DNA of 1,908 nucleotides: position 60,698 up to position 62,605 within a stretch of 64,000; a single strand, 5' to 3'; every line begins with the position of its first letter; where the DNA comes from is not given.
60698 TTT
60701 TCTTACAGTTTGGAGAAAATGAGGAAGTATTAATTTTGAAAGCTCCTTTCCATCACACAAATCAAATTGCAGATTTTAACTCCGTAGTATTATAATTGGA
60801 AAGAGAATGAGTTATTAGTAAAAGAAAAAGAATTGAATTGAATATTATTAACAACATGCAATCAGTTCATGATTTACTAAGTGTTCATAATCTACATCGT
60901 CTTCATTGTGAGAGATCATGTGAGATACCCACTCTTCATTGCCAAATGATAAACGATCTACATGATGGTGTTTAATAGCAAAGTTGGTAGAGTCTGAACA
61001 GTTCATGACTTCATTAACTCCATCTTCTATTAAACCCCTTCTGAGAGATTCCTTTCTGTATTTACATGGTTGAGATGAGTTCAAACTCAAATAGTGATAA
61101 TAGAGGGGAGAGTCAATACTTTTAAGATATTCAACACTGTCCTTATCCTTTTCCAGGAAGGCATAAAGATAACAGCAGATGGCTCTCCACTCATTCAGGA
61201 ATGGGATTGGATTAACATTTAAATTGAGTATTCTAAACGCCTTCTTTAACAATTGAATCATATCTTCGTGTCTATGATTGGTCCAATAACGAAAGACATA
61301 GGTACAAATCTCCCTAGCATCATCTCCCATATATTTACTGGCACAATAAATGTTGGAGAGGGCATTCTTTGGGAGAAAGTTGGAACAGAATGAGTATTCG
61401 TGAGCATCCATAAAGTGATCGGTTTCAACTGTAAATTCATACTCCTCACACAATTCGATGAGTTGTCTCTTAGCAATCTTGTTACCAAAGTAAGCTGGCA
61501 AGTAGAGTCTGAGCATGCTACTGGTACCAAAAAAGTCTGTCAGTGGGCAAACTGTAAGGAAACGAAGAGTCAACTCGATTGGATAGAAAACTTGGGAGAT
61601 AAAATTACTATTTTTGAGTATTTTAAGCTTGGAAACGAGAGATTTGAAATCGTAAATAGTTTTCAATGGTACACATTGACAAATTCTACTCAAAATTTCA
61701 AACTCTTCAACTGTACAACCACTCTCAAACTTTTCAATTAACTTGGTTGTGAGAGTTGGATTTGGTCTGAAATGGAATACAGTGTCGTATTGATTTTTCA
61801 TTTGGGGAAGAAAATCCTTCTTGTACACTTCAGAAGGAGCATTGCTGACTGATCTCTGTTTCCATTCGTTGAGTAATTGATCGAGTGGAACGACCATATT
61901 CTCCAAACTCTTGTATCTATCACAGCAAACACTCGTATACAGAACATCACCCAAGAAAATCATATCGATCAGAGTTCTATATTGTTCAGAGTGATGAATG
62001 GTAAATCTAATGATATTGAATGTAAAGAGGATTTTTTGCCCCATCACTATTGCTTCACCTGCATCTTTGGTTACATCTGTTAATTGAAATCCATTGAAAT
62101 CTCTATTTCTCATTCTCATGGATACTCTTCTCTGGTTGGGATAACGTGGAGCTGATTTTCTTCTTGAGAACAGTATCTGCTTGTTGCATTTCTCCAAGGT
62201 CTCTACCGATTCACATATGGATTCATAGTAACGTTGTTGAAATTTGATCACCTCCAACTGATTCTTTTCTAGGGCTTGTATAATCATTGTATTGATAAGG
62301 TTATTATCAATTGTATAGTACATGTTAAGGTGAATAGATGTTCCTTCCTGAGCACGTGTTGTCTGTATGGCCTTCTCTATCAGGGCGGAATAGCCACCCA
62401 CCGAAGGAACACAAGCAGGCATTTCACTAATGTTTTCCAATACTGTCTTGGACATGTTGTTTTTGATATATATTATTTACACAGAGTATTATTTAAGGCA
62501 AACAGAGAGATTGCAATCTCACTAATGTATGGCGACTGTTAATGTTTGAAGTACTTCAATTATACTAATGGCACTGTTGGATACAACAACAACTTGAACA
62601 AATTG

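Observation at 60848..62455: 535-aa intron-less protein with no recognisable family and a C-terminal Cys-Cys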

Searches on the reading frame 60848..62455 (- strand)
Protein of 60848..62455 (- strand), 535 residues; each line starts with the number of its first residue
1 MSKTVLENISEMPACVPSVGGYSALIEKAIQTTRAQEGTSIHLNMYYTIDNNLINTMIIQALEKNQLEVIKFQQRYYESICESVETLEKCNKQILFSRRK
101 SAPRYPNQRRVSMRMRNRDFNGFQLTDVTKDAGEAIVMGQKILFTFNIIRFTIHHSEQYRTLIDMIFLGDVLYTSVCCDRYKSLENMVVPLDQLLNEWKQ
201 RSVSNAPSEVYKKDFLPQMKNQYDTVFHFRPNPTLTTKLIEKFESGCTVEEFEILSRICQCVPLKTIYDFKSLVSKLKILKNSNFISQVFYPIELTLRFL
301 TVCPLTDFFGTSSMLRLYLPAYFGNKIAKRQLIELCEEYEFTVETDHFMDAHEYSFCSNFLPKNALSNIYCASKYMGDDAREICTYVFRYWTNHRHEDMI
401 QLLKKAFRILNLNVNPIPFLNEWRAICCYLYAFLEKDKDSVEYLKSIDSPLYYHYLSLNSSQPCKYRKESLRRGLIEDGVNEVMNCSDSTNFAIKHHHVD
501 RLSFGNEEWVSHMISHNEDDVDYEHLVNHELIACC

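Call 5: search_protein_families(library=pfam, proteins=[window:60848-62455:-], max_evalue=1)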
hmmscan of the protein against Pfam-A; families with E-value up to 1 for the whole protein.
window:60848-62455:- (535 aa): 0 families

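Call 6: find_homologous_proteins(query=window:60848-62455:-, max_evalue=0.001)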
Query window:60848-62455:- (535 aa): 1 proteins with E <= 0.001 among 4392 candidates.
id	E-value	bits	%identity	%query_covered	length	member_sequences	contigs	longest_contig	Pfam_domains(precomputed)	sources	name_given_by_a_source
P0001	0.0e+0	1238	100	100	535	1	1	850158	-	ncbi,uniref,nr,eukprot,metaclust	ncbi:Hypothetical protein NAEGRDRAFT_78267 [Naegleria gruberi]|uniref:Uncharacterized protein n=1 Ta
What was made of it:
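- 60848..62455 (-): Complete single-exon coding sequence, 535 aa plus TAA. It equals the public N. gruberi model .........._78267. 100% identity over 100% of the query to the NCBI/UniRef entry (call 6).
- Identical to the public gene model (call 6).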

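Call 7: search_solved_structures(query=window:60848-62455:-, max_evalue=10)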
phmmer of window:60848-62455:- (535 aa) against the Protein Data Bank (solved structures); distinct sequences matched with E-value up to 10: 5.
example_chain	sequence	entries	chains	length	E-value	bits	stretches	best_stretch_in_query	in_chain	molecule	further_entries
1fbt_A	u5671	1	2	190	0.16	13.6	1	382-446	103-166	FRUCTOSE-2,6-BISPHOSPHATASE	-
1c7z_A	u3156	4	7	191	0.16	13.6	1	382-446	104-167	FRUCTOSE-2,6-BISPHOSPHATASE | PHOSPHOENZYME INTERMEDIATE OF FRU-2,6-BISPHOSPHATASE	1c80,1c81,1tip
2bf0_X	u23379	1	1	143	0.29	12.8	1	208-279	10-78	PCF11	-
1sz9_A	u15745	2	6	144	0.36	12.5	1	209-279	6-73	PCF11 protein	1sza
7qca_ST0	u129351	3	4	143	0.85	11.2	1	29-76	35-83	40S Ribosomal protein S19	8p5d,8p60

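Call 11: find_encoding_contigs(protein=P0001, flank=10000, max_places=6)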
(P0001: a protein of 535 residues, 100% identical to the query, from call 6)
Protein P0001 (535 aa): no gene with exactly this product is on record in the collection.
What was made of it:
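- Tried and rejected: Exact-sequence lookup of the N. gruberi protein on assembled contigs: not on record (call 11).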

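Call 12: search_protein_families(library=ncbifam, proteins=[window:60848-62455:-], max_evalue=10)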
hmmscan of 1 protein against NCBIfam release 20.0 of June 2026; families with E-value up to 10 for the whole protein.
window:60848-62455:- (535 aa): 0 families
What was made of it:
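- On Any Pfam-A, NCBIfam or PHROGs family: NCBIfam: 0 (call 12).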

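Call 17: predict_structure(protein=window:60848-62455:-)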
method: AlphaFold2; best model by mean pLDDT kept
length: 535 residues; sequences in the alignment: 1
mean_pLDDT: 32.5   pTM: 0.19
mean pLDDT of the five models: 32.5, 30.8, 26.8, 25.5, 24.4
residues with pLDDT >= 90: 0; 70-90: 0; 50-70: 2; < 50: 533
segments of 3 or more residues with pLDDT < 50: 1-437, 439-441, 443-535
pLDDT, mean of each block of 10 residues (from residue 1): 29 29 41 37 32 38 35 32 39 29 27 26 26 27 28 29 30 28 29 34 33 33 25 36 36 35 30 30 27 28 26 27 33 36 31 27 26 31 37 39 39 33 40 46 43 44 37 33 31 29 32 34 34 27
secondary structure, 60 per line:
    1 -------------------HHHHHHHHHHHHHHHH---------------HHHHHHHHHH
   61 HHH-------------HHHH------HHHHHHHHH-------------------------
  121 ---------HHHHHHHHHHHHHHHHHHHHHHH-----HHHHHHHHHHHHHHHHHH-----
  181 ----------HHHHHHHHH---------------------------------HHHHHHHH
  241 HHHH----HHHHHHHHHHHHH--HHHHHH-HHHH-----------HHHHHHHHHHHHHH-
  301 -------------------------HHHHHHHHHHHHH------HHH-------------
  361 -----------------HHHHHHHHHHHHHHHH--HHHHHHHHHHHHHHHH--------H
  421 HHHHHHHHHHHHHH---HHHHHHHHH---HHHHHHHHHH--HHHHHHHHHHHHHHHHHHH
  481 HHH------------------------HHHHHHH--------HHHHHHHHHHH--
elements in order: H20-35 H51-63 H77-80 H87-95 H130-152 H158-175 H191-199 H233-244 H249-261 H264-269 H271-274 H286-299 H326-338 H378-393 H396-411 H420-434 H438-446 H450-459 H462-483 H508-514 H523-533

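Call 18: search_protein_representatives(protein=window:60848-62455:-)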
Query: 535 residues. Proteins with E-value up to 0.001 (for the whole library): 3; up to 1e-10: 3; up to 1e-30: 2. The best 3 are listed.
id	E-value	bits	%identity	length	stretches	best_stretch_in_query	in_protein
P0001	0.0e+00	1237.6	100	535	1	1-535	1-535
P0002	9.6e-49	182.7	54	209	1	219-378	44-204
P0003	6.2e-11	57.9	23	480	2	108-265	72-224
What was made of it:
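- On Transposable-element or virus-derived genes: No paralogue was found (call 18).
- On Taxonomically restricted (orphan) protein-coding genes: Only 3 proteins at E<=1e-3 among 1.84 billion representatives (call 18).
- The exhaustive HMMER search gave 3 hits in all (call 18). There is no paralogue among the annotated N. gruberi proteins that were searched (call 18).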

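Call 20: list_cluster_members(proteins=[P0002, P0003])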
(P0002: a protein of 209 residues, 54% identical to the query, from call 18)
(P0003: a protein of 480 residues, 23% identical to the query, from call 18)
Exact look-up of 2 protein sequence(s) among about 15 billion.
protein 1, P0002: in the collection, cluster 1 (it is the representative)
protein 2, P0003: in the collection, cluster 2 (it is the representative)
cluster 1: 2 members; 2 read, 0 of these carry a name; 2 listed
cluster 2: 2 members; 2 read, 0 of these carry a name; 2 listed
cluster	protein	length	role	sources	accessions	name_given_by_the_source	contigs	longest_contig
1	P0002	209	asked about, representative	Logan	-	-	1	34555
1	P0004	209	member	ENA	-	-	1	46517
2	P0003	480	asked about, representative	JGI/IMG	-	-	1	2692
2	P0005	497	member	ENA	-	-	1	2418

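Call 21: find_encoding_contigs(protein=P0002, flank=10000)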
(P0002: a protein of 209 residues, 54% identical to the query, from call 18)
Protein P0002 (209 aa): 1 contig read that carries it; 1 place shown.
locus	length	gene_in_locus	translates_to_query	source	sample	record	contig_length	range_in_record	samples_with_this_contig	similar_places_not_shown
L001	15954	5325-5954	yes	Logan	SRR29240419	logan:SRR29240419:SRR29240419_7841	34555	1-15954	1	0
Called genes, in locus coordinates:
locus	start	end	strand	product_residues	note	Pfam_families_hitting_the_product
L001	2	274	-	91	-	?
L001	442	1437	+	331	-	PF03942:DTW (weak)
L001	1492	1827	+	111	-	-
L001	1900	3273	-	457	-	PF00173:Cyt-b5, PF00970:FAD_binding_6, PF00175:NAD_binding_1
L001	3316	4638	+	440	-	PF00022:Actin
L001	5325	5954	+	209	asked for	-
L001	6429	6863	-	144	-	PF00903:Glyoxalase (weak), PF06983:3-dmu-9_3-mt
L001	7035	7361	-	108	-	-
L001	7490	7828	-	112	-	PF00856:SET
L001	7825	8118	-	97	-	-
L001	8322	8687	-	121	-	-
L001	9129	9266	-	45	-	-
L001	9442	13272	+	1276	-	PF07699:Ephrin_rec_like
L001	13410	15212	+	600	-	-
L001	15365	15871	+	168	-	-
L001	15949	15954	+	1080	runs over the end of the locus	PF24161:CCDC39 (weak)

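Call 22: find_encoding_contigs(protein=P0003, flank=10000)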
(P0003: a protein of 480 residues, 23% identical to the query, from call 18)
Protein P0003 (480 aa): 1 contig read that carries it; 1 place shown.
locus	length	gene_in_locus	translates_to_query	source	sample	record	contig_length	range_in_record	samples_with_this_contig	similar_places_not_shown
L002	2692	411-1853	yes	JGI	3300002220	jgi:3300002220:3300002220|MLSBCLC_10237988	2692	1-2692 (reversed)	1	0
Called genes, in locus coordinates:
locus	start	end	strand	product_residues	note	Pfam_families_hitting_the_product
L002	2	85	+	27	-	?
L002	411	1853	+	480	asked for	-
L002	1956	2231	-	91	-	-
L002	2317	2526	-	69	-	PF00211:Guanylate_cyc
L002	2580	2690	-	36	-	?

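Call 28: find_encoding_contigs(protein=P0004, flank=10000)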
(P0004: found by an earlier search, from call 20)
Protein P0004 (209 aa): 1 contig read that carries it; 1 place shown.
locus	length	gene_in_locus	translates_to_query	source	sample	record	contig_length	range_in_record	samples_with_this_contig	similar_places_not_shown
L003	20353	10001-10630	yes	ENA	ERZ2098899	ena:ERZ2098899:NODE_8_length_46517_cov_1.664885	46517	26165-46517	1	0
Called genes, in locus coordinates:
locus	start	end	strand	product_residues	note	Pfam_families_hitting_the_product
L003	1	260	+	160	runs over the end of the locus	PF01722:BolA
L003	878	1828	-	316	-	PF06432:GPI2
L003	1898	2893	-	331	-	PF00271:Helicase_C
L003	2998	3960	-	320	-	PF00270:DEAD, PF04851:ResIII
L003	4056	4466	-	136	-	-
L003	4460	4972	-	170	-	-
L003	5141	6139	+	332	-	PF03942:DTW (weak)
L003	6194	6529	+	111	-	-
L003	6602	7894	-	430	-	PF00173:Cyt-b5, PF00970:FAD_binding_6, PF00175:NAD_binding_1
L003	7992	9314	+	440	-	PF00022:Actin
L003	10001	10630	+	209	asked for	-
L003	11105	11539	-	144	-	PF00903:Glyoxalase (weak), PF06983:3-dmu-9_3-mt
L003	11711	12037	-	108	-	-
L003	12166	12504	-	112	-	PF00856:SET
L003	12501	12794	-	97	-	-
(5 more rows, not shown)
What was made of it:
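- On Processed or unitary pseudogene (the N. fowleri copy, L001:4919-6395): The neighbours are intact (calls 21, 28).
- The neighbouring genes are intact (calls 21, 28).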

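Call 29: find_encoding_contigs(protein=P0005, flank=10000)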
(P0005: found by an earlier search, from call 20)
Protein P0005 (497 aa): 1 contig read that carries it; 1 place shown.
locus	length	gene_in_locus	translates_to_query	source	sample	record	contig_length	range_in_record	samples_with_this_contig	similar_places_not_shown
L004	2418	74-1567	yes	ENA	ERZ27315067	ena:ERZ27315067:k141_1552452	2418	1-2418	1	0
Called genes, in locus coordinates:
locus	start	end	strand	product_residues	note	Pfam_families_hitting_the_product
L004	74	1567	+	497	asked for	-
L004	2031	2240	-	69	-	PF00211:Guanylate_cyc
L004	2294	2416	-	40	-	?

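Call 32: list_cluster_members(proteins=[L001:3316-4635:+, L001:1900-3270:-, L001:9442-13269:+, L001:13410-15209:+, L001:6429-6860:-, L001:442-1434:+])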
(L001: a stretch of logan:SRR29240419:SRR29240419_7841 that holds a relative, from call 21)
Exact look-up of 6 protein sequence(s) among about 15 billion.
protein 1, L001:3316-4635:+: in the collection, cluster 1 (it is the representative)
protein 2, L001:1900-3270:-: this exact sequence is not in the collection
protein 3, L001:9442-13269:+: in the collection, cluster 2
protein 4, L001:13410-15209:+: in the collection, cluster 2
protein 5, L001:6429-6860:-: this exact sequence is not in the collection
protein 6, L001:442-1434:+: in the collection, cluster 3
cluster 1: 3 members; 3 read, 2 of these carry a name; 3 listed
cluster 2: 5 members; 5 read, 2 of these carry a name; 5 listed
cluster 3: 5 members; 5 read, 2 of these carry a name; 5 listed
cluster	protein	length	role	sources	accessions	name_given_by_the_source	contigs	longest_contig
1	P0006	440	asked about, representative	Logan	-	-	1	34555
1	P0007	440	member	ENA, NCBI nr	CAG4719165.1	unnamed protein product [Naegleria fowleri]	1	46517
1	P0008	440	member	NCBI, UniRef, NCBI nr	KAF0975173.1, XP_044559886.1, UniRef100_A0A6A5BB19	hypothetical protein FDP41_005926 [Naegleria fowleri] | Actin n=1 Tax=Naegleria fowleri TaxID=5763 RepID=A0A6A5BB19_NAEFO | uncharacterized protein FDP41_005926 [Naegleria fowleri]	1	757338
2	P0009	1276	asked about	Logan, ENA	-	-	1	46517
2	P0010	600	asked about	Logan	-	-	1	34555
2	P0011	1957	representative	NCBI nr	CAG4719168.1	unnamed protein product [Naegleria fowleri]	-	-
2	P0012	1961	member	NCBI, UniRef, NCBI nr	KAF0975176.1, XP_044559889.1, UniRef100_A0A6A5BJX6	hypothetical protein FDP41_005929 [Naegleria fowleri] | Tyrosine-protein kinase ephrin type A/B receptor-like domain-containing protein n=1 ... | uncharacterized protein FDP41_005929 [Naegleria fowleri]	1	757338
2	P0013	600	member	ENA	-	-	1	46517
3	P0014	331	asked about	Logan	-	-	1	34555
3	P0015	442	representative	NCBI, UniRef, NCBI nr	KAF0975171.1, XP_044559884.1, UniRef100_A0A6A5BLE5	hypothetical protein FDP41_005924 [Naegleria fowleri] | tRNA-uridine aminocarboxypropyltransferase n=1 Tax=Naegleria fowleri TaxID=5763 ... | uncharacterized protein FDP41_005924 [Naegleria fowleri]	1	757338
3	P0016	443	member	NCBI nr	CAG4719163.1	unnamed protein product [Naegleria fowleri]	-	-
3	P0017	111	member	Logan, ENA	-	-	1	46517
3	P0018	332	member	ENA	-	-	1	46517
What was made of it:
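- Their flanking actin-like and ephrin-receptor-like proteins fall in the same 90%-identity clusters as the N. fowleri proteins FDP41_005926 and FDP41_005929 (call 32).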

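Call 35: find_homologous_proteins(query=A1, max_evalue=1)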
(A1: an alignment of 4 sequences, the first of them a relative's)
Query A1 (4 sequences) (535 aa, profile of the alignment): 1 proteins with E <= 1 among 4568 candidates.
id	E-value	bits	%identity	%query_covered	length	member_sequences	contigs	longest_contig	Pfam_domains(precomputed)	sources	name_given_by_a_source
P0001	7.5e-266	901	100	100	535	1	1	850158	-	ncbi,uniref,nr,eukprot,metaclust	ncbi:Hypothetical protein NAEGRDRAFT_78267 [Naegleria gruberi]|uniref:Uncharacterized protein n=1 Ta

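Call 36: search_solved_structures(query=A1, max_evalue=10)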
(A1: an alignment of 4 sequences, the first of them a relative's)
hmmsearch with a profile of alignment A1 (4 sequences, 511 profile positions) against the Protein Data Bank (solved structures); distinct sequences matched with E-value up to 10: 23.
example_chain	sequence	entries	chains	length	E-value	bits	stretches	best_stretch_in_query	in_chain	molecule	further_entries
2lir_A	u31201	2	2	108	0.11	14.4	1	330-386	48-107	Cytochrome c iso-1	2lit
5klu_A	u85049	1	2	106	0.17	13.8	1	330-386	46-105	Cytochrome c iso-1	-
4mu8_A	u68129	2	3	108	0.17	13.7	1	330-386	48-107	Cytochrome c iso-1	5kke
3gcg_B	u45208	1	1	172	0.18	13.7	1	27-115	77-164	L0028 (Mitochondria associated protein)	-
5t7h_A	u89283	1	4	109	0.18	13.7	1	330-386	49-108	Cytochrome c iso-1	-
1chi_A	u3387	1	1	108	0.23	13.4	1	330-386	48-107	CYTOCHROME C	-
1chh_A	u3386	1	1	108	0.29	13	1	330-386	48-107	CYTOCHROME C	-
2b12_B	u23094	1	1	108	0.31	12.9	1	330-386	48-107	Cytochrome c iso-1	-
4nhf_A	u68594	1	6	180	0.53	12.1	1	66-112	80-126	TrwG protein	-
7mri_A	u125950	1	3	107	0.62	11.9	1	330-386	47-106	Cytochrome c isoform 1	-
1cig_A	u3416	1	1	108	0.72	11.7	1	330-386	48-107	CYTOCHROME C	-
1crg_A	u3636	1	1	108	0.72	11.7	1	330-386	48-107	CYTOCHROME C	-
1crh_A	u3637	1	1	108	0.79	11.6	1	330-386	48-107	CYTOCHROME C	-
1lms_A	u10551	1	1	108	0.86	11.5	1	330-386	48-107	Cytochrome c, iso-1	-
1csv_A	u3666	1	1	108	0.92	11.4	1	330-386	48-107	CYTOCHROME C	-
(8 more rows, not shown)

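Call 37: search_protein_families(library=pfam, proteins=[P0003, P0005], max_evalue=10)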
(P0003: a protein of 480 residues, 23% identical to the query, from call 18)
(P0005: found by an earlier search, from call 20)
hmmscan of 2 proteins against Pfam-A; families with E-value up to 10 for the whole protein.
P0003 (480 aa): 0 families

P0005 (497 aa): 1 family
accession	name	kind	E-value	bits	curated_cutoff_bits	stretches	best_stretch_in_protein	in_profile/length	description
PF11335.13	DUF3137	-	0.0098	16.2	26.1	1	3-44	73-114/139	Protein of unknown function (DUF3137)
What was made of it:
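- On Any Pfam-A, NCBIfam or PHROGs family: P0003 and P0005: none significant (call 37).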

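Call 38: find_related_loci(query=A1, collection=metagenome_contigs, flank=5000)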
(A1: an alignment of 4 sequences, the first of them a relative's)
Query A1 (535 aa) in metagenome_contigs; peptide patterns used: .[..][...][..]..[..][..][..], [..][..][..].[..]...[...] (x = any residue, [..] = any of these).
115 stretches matched a pattern, but none encodes a relative of the query by tblastn (E <= 1e-3).

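Call 39: find_related_loci(query=A1, collection=viral_contigs, flank=5000)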
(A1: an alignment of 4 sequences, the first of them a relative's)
Query A1 (535 aa) in viral_contigs; peptide patterns used: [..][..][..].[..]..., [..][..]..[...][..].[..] (x = any residue, [..] = any of these).
56 stretches matched a pattern, but none encodes a relative of the query by tblastn (E <= 1e-3).
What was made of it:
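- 61481..61489 (-): Invariant F323-G324-N325 inside (Y/V)(L/I)(P/S)A(Y/K)FGN. Used as a conserved pattern by the scans (calls 38, 39).
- On Transposable-element or virus-derived genes: The viral contig scan was empty (call 39).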

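Call 41: find_related_loci(query=A2, collection=metagenome_contigs, flank=5000)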
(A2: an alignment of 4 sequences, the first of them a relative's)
Query A2 (480 aa) in metagenome_contigs; peptide patterns used: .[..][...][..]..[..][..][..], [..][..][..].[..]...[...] (x = any residue, [..] = any of these).
115 stretches matched a pattern, but none encodes a relative of the query by tblastn (E <= 1e-3).
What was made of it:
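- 61922..61927 (-): Invariant internal Cys-Cys (C177-C178) inside Y-T/A-x-V/I-C-C-D/E-R/K. It reads SVCCDRY here, CVCCDRT in N. fowleri and TICCEKY in the metagenome protein. The same stretch was picked as the most conserved pattern by the locus scans (calls 38, 41).
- Metagenome and viral contig scans were empty (calls 38, 39, 41).
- Tried and rejected: Two metagenome-contig scans and one viral-contig scan were empty (calls 38, 39, 41).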

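Call 42: find_homologous_proteins(query=P0005, max_evalue=1)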
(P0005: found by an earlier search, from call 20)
Query P0005 (497 aa): 1 proteins with E <= 1 among 8000 candidates.
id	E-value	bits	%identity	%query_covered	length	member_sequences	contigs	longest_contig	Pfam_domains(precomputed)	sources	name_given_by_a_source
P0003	0.0e+0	1035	93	100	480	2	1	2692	-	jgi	-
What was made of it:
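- Word-index searches with the protein, the profile and P0005 added nothing (calls 6, 35, 42).
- Tried and rejected: Extending the family: word-index searches with the alignment and with P0005 found nothing new (calls 35, 42).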

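Call 54: search_protein_families(library=phrogs, proteins=[P0001, P0003], max_evalue=1)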
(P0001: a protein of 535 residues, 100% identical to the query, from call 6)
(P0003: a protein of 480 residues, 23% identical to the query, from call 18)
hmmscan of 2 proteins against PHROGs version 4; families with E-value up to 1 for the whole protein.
P0001 (535 aa): 2 families
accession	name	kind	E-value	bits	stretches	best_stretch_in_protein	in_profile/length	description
phrog_21941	-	unknown function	0.015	16.3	1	246-289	11-48/59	-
phrog_14986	-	unknown function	0.024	16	1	386-448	3-62/76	-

P0003 (480 aa): 0 families
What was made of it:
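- On Any Pfam-A, NCBIfam or PHROGs family: PHROGs: only E 0.015-0.024 (call 54).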

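Call 55: search_dna_similar(query=P0001, collection=phages, mode=protein, max_evalue=1)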
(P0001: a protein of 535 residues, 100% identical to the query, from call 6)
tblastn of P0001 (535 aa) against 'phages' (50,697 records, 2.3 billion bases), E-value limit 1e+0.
Records with a match: 2; places in all: 2; records where one place covers at least 80% of the query: 0.
Best place of each record, by identity: <60% 2.
By first word of the organism name: Chryseobacterium 2.
By host as written in the record: Chryseobacterium indologenes MA9 2.
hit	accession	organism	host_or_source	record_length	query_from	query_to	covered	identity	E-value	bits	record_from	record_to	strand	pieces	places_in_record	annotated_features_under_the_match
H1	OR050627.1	Chryseobacterium phage MA9V-1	Chryseobacterium indologenes MA9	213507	162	275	21%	27.2%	1e-1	42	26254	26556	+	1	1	hypothetical protein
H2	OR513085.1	Chryseobacterium phage MA9V-2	Chryseobacterium indologenes MA9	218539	162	275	21%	26.3%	1e-1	41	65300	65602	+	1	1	hypothetical protein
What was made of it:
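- On Transposable-element or virus-derived genes: Phage tblastn gave E 0.1 (call 55).
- There is no hit in IMG/VR contigs, phage records or PHROGs (calls 39, 54, 55).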
